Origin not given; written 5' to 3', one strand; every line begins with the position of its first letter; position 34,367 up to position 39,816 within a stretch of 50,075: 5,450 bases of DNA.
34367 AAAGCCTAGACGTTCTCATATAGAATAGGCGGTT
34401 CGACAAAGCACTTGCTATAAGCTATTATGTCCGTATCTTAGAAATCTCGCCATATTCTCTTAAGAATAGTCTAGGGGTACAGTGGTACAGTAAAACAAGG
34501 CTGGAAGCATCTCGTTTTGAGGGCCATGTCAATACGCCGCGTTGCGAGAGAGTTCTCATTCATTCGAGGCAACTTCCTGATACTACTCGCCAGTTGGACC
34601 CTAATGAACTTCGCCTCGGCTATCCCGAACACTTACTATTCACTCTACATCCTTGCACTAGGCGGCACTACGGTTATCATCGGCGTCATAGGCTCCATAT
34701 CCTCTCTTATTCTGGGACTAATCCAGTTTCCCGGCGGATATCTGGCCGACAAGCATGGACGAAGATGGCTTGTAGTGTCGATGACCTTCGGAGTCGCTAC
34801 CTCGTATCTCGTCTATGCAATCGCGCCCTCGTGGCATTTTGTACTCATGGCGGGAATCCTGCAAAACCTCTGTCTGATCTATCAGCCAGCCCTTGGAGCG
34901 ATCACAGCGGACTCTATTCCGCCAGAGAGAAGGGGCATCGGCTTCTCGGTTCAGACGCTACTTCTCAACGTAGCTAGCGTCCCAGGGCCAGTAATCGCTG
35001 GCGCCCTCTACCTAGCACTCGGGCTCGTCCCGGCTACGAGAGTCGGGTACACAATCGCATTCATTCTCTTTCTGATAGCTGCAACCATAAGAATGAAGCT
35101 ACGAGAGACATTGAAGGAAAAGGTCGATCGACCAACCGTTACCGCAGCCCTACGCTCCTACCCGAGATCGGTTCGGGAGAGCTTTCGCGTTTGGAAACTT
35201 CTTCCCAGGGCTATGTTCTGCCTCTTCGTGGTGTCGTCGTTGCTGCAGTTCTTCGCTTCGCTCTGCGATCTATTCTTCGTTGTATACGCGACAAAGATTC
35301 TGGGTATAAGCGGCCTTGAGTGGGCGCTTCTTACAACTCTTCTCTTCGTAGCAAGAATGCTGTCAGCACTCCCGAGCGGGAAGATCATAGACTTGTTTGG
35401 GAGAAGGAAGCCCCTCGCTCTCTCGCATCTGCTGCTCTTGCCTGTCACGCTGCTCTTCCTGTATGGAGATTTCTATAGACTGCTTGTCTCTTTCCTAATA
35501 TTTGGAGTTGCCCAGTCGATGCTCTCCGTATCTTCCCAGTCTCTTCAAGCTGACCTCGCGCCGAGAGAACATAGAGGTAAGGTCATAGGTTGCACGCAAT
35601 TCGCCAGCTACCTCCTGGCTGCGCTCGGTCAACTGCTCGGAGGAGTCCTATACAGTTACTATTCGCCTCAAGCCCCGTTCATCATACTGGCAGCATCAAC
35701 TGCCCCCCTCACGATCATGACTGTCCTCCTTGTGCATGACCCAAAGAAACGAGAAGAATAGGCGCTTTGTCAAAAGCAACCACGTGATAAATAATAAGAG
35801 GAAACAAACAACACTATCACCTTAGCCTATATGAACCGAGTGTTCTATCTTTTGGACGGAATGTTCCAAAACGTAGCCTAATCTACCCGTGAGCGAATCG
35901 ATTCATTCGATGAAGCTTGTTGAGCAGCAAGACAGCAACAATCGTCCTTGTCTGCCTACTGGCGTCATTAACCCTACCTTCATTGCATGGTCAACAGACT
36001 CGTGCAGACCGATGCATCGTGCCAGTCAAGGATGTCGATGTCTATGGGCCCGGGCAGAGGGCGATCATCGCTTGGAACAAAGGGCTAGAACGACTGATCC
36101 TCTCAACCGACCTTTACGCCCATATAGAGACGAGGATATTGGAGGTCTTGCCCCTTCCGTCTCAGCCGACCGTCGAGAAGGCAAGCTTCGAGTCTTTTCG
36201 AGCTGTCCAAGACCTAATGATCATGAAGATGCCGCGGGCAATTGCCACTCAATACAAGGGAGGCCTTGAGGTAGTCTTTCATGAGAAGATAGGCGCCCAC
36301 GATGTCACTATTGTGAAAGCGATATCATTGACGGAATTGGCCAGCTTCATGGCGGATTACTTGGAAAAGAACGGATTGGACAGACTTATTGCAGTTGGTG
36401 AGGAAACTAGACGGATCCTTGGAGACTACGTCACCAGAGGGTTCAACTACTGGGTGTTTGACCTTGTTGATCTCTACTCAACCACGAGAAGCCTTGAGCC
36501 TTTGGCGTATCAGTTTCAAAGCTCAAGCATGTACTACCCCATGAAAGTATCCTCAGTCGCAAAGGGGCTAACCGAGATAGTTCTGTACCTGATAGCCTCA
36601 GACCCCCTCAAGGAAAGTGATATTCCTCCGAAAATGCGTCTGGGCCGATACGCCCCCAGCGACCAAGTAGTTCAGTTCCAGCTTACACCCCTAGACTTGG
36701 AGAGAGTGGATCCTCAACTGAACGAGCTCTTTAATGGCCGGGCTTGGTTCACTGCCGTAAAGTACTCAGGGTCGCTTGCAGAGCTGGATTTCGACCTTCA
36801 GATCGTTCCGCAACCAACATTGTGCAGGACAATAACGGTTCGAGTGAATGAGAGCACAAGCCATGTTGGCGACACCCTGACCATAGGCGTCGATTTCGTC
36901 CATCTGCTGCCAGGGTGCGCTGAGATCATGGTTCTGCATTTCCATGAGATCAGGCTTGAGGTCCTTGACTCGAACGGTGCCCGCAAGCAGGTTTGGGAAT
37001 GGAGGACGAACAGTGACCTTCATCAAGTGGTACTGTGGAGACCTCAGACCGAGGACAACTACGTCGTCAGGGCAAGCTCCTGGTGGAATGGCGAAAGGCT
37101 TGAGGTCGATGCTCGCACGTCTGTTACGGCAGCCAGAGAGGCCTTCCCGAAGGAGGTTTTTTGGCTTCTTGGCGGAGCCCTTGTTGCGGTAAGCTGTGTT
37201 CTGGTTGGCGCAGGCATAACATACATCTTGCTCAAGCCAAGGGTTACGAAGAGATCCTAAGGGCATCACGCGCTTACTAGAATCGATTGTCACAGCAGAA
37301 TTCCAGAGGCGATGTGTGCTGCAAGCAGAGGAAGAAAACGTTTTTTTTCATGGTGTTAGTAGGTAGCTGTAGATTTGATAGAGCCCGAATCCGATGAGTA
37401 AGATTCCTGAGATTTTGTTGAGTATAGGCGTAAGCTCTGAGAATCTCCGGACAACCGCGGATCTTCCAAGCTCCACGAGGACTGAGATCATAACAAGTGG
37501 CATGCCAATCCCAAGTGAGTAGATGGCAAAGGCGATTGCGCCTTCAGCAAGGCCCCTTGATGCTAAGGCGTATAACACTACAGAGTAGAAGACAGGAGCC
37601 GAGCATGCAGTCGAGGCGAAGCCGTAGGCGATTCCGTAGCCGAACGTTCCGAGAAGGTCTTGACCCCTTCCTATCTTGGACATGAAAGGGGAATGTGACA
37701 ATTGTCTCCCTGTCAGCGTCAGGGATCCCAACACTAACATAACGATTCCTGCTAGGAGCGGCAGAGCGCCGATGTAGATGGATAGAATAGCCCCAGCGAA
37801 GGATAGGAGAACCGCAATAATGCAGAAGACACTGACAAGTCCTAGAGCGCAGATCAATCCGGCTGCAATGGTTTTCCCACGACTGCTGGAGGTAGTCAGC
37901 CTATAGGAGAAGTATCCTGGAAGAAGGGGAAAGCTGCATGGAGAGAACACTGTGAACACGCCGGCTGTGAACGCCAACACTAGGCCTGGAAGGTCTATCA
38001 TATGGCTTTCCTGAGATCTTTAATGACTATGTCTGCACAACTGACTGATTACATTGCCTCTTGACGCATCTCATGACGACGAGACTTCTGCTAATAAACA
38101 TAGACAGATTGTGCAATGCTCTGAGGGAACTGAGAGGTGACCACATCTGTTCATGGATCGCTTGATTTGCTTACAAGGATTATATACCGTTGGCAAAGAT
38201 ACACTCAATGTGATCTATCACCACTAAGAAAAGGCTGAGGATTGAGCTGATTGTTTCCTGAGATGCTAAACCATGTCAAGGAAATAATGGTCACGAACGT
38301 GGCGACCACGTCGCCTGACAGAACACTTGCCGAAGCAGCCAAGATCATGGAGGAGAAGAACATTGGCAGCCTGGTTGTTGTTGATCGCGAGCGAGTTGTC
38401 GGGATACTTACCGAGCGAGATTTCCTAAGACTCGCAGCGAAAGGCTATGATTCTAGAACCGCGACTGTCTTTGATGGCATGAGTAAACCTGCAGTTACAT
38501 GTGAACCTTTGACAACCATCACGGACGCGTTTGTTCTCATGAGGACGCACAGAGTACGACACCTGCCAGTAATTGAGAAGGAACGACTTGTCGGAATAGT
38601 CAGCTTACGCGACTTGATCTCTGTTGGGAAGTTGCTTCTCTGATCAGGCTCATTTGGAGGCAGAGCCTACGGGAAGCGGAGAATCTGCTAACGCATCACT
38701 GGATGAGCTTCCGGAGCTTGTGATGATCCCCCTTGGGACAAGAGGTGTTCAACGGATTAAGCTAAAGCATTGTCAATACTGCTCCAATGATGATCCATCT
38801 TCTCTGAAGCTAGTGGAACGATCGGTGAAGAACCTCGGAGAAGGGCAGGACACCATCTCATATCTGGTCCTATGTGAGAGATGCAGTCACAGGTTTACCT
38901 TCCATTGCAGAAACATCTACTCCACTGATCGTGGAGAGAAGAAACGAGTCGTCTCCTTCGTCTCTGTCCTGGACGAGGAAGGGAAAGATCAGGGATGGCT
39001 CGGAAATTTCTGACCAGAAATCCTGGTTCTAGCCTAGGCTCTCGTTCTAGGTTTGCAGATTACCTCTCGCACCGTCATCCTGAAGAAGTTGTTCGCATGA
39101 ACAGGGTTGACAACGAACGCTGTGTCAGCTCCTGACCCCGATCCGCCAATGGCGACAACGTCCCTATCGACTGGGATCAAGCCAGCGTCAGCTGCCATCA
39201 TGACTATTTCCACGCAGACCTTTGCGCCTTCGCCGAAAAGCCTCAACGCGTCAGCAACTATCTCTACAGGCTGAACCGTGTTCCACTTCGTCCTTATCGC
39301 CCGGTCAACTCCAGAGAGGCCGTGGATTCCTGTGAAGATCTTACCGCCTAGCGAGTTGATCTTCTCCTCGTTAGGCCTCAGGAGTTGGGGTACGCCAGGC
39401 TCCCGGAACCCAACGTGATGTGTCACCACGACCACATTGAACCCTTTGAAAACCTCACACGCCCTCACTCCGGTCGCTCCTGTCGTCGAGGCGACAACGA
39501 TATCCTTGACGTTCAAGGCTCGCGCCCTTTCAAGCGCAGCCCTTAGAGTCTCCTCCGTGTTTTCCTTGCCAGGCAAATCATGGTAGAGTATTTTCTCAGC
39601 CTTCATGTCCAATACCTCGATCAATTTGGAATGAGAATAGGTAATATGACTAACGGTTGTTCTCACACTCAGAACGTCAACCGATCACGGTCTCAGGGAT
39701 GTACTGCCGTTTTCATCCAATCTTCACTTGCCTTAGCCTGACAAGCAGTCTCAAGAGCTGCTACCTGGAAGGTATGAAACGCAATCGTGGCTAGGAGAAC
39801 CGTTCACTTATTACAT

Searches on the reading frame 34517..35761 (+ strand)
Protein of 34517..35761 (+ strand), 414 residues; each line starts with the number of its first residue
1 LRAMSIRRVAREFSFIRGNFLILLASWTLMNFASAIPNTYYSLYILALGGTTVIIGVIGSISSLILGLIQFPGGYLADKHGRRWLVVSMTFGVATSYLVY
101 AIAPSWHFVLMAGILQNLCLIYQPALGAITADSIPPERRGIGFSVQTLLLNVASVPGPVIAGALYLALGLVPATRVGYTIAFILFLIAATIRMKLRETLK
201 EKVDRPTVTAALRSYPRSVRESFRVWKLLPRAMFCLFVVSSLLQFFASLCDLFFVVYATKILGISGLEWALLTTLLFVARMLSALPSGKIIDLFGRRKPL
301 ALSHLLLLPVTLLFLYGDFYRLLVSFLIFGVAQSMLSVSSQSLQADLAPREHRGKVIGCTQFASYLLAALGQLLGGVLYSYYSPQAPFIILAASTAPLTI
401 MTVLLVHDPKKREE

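Call 41: search_protein_families(library=pfam, proteins=[window:34517-35761:+], max_evalue=0.001)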
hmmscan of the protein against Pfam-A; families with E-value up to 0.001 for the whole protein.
window:34517-35761:+ (414 aa): 4 families
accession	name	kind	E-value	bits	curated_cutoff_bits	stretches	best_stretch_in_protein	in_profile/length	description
PF07690.21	MFS_1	-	5e-49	167.5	33.4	2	240-412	5-178/347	Major Facilitator Superfamily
PF12832.13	MFS_1_like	-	1.4e-12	47.8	25.2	1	177-389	161-372/373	MFS_1 like family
PF05977.19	MFS_3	-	3.7e-10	39.3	27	1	51-240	43-235/524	Transmembrane secretion effector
PF00083.30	Sugar_tr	-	2e-09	37.3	22.3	1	267-406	46-188/452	Sugar (and other) transporter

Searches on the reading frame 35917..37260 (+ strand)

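Call 41: search_protein_families(library=pfam, proteins=[window:35917-37260:+], max_evalue=0.001)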
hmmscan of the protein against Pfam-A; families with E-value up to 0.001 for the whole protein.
window:35917-37260:+ (447 aa): 1 family
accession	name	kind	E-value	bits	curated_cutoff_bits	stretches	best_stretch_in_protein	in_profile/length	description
PF10092.14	DUF2330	-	1.4e-10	41.3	24.7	1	111-233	103-220/279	Uncharacterized protein conserved in bacteria (DUF2330)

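Call 75: search_protein_families(library=ncbifam, proteins=[window:35917-37260:+], max_evalue=0.01)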
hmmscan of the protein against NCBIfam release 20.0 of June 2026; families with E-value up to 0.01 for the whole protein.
window:35917-37260:+ (447 aa): 0 families

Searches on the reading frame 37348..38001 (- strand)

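Call 41: search_protein_families(library=pfam, proteins=[window:37348-38001:-], max_evalue=0.001)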
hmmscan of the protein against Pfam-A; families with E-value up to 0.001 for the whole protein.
window:37348-38001:- (217 aa): 2 families
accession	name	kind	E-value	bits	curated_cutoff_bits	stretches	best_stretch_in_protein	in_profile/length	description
PF02683.22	DsbD_TM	-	5.1e-09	36.2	27.1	1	7-175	5-184/219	Cytochrome C biogenesis protein transmembrane domain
PF13386.12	DsbD_2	-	1.4e-06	28.8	24.9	1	10-208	2-199/199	Cytochrome C biogenesis protein transmembrane region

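Call 75: search_protein_families(library=ncbifam, proteins=[window:37348-38001:-], max_evalue=0.01)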
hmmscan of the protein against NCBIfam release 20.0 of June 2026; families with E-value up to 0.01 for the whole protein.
window:37348-38001:- (217 aa): 4 families
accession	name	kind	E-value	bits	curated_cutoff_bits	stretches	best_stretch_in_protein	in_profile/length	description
NF040495.1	tranport_ArsG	equivalog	3.8e-12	46.1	200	1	7-213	7-224/225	aromatic aminobenezylarsenical efflux permease ArsG family transporter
NF045694.1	seleno_TsoB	exception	0.00026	19.2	805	1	7-210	185-391/572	rhodanese/DsbD fusion-like selenoprotein TsoB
NF001419.0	PRK00293.1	subfamily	0.0032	16.1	330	1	7-174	172-350/574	protein-disulfide reductase DsbD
NF001323.0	PRK00259.1-1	equivalog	0.0064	16.2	196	1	43-97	31-81/198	septation protein A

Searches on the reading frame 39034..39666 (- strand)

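Call 41: search_protein_families(library=pfam, proteins=[window:39034-39666:-], max_evalue=0.001)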
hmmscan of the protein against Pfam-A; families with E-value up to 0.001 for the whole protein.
window:39034-39666:- (210 aa): 1 family
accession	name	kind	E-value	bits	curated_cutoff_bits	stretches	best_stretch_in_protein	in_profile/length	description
PF02887.21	PK_C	-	2.7e-11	44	28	1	38-183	1-111/114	Pyruvate kinase, alpha/beta domain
